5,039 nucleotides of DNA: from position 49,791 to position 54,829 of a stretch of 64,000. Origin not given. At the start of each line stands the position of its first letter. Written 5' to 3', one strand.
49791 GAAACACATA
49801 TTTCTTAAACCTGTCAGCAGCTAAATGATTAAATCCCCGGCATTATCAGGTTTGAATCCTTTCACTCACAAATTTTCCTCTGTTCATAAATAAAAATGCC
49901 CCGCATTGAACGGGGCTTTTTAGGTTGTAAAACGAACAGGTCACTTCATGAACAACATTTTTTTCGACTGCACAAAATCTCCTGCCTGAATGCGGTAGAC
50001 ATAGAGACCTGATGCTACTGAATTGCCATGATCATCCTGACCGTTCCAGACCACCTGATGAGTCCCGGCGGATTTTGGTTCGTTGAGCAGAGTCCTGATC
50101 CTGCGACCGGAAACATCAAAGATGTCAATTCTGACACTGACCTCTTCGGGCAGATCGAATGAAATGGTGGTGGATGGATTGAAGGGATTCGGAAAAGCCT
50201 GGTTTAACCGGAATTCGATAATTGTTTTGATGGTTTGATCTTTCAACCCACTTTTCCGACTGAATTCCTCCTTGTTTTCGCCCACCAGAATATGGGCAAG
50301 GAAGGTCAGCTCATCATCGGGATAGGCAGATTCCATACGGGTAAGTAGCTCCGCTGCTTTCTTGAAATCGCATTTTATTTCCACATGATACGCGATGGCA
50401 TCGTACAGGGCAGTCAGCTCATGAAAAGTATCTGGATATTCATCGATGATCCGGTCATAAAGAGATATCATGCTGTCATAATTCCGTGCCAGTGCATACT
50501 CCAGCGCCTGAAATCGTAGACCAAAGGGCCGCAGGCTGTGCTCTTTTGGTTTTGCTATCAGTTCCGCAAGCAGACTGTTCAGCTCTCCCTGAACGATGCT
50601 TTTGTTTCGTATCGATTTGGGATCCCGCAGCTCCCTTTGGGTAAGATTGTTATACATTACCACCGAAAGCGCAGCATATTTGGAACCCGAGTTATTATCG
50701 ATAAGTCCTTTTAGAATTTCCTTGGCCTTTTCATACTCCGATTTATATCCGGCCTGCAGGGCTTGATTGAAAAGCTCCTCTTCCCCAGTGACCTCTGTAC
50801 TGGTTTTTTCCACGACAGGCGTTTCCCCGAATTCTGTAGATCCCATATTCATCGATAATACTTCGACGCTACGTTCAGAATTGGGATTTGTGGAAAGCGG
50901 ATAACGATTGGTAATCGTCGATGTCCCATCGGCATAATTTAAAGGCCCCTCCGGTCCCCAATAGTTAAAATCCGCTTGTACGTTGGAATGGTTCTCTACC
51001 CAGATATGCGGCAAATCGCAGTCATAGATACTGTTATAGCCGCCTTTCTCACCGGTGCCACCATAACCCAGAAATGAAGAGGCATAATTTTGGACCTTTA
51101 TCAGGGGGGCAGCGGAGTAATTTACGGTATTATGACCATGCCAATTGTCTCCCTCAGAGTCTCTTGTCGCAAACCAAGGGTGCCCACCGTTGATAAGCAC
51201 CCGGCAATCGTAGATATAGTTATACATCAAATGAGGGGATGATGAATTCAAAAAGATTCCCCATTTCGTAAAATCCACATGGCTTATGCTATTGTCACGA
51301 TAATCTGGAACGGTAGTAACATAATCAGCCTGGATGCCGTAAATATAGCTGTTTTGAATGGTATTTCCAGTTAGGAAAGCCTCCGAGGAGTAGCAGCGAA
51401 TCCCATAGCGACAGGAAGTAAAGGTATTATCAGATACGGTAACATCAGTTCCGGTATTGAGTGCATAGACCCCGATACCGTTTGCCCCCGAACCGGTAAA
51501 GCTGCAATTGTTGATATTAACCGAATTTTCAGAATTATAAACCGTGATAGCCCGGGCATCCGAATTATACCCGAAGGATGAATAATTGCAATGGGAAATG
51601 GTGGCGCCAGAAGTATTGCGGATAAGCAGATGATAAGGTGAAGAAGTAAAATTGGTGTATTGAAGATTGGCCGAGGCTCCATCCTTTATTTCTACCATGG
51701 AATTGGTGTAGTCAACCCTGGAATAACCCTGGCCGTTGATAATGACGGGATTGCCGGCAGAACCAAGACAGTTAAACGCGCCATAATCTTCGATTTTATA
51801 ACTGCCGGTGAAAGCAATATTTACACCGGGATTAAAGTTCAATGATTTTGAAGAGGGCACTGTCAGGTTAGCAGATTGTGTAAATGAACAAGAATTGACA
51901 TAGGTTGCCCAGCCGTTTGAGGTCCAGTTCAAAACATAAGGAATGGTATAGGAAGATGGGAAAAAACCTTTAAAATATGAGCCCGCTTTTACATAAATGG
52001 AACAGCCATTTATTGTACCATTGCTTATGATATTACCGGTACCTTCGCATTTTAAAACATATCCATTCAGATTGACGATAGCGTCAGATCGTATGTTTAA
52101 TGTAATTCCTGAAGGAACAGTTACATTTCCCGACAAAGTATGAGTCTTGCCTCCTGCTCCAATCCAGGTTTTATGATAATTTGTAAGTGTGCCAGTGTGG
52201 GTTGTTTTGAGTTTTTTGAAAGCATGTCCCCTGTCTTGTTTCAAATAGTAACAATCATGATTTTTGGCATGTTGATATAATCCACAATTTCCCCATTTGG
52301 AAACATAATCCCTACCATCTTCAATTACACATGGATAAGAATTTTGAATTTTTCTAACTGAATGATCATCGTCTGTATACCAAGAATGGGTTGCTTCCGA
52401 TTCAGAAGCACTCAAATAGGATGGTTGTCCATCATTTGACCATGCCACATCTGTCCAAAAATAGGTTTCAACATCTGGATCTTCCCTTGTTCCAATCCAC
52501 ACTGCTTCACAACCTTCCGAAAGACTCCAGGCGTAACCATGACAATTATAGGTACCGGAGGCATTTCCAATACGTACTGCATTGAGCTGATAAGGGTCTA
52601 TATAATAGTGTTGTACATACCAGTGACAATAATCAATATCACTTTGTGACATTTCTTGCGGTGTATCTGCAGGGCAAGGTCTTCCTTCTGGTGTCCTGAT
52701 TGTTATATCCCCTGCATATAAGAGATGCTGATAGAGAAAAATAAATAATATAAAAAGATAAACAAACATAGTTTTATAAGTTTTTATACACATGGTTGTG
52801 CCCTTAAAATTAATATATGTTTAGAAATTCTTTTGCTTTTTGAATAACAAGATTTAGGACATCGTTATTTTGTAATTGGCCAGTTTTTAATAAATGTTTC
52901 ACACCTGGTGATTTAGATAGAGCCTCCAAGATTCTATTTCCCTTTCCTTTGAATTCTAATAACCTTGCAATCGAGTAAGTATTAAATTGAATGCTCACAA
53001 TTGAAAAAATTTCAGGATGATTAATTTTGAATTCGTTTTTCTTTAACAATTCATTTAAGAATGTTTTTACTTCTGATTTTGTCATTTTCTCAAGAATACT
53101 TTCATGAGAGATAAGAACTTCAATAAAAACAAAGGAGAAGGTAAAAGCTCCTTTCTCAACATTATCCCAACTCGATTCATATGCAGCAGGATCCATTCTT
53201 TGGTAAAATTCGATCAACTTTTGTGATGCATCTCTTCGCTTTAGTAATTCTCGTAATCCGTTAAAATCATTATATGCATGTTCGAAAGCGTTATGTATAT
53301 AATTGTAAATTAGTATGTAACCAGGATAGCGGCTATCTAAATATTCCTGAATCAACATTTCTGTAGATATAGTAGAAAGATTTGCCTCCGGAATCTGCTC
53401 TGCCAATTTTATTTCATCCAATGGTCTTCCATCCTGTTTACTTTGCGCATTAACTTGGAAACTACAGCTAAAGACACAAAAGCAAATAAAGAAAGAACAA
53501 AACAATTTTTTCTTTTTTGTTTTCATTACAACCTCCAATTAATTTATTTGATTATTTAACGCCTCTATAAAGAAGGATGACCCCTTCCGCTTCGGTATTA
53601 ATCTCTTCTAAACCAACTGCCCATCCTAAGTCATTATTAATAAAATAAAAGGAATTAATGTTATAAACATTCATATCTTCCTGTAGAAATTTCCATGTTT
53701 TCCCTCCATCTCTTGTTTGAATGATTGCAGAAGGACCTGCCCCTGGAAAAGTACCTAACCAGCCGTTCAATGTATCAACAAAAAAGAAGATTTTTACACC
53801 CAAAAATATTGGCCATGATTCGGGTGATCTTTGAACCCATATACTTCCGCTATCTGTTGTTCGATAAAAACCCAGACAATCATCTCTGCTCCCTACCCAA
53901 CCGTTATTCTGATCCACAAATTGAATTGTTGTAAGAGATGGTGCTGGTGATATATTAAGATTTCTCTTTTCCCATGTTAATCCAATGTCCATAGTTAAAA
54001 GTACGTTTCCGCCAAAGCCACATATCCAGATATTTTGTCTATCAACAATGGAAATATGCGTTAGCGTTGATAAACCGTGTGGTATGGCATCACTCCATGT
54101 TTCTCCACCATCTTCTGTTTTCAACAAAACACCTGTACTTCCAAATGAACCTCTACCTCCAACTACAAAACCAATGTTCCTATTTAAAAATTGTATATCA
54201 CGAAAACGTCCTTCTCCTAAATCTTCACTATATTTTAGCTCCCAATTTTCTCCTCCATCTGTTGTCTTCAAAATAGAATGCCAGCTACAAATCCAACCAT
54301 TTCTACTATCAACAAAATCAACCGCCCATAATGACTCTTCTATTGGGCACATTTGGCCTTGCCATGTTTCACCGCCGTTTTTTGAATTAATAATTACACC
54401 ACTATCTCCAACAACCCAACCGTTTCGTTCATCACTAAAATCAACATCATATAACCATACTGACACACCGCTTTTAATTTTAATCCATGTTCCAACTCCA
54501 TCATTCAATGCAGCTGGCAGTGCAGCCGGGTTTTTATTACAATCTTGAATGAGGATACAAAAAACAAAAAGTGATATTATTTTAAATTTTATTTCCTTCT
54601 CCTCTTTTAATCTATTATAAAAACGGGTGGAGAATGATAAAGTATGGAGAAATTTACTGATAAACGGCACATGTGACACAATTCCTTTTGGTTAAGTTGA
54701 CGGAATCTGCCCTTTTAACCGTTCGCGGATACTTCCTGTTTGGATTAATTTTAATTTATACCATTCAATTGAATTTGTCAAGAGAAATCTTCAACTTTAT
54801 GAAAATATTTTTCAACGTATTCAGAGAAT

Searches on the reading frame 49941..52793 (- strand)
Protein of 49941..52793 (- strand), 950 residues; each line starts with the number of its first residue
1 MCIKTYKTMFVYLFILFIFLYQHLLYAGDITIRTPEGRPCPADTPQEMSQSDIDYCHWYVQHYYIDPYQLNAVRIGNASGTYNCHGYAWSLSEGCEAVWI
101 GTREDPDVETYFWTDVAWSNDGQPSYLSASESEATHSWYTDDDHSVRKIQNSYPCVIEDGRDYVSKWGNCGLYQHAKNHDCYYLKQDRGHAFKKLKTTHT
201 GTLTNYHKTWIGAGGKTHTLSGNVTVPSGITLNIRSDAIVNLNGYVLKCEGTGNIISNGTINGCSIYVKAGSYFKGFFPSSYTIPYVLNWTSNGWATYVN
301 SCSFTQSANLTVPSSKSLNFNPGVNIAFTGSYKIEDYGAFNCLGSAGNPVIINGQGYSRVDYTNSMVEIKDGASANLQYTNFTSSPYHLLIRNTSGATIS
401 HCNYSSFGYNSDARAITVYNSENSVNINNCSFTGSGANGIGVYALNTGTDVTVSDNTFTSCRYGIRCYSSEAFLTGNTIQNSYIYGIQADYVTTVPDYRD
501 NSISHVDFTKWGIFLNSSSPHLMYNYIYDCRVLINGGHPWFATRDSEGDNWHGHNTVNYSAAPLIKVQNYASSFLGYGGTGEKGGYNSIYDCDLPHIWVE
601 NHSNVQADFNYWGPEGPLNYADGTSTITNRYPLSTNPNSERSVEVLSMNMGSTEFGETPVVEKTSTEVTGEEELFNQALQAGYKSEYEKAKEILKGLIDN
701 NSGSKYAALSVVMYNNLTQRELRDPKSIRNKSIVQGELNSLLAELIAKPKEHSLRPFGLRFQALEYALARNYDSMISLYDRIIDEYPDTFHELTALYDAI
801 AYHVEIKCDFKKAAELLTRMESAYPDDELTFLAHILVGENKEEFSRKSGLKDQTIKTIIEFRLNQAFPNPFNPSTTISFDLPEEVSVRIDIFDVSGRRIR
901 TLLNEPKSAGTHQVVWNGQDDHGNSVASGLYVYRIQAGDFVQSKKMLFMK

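Call 16: search_protein_families(library=phrogs, proteins=[window:49941-52793:-], max_evalue=0.00001)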
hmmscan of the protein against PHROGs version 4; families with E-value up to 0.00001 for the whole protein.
window:49941-52793:- (950 aa): 0 families

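Call 17: search_protein_families(library=pfam, proteins=[window:49941-52793:-], max_evalue=0.001)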
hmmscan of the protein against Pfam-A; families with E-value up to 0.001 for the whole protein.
window:49941-52793:- (950 aa): 2 families
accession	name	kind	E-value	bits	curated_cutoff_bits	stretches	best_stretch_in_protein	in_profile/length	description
PF13860.13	FlgD_ig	-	4.9e-11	42.9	27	1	875-937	10-75/79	FlgD Ig-like domain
PF18962.6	Por_Secre_tail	-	3.4e-06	27.7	27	1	867-946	2-73/75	Secretion system C-terminal sorting domain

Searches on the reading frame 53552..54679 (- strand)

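Call 17: search_protein_families(library=pfam, proteins=[window:53552-54679:-], max_evalue=0.001)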
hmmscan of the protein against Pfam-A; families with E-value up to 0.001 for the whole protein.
window:53552-54679:- (375 aa): 3 families
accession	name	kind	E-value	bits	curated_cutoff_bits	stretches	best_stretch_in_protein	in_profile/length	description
PF14870.12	PSII_BNR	-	2.5e-26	93.1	27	3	64-147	8-95/303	Photosynthesis system II assembly factor YCF48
PF15902.12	Sortilin-Vps10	-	7.4e-08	32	33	1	186-336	4-116/446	Sortilin, neurotensin receptor 3,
PF02012.26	BNR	-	5.4e-05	23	27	0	139-148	3-12/12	BNR/Asp-box repeat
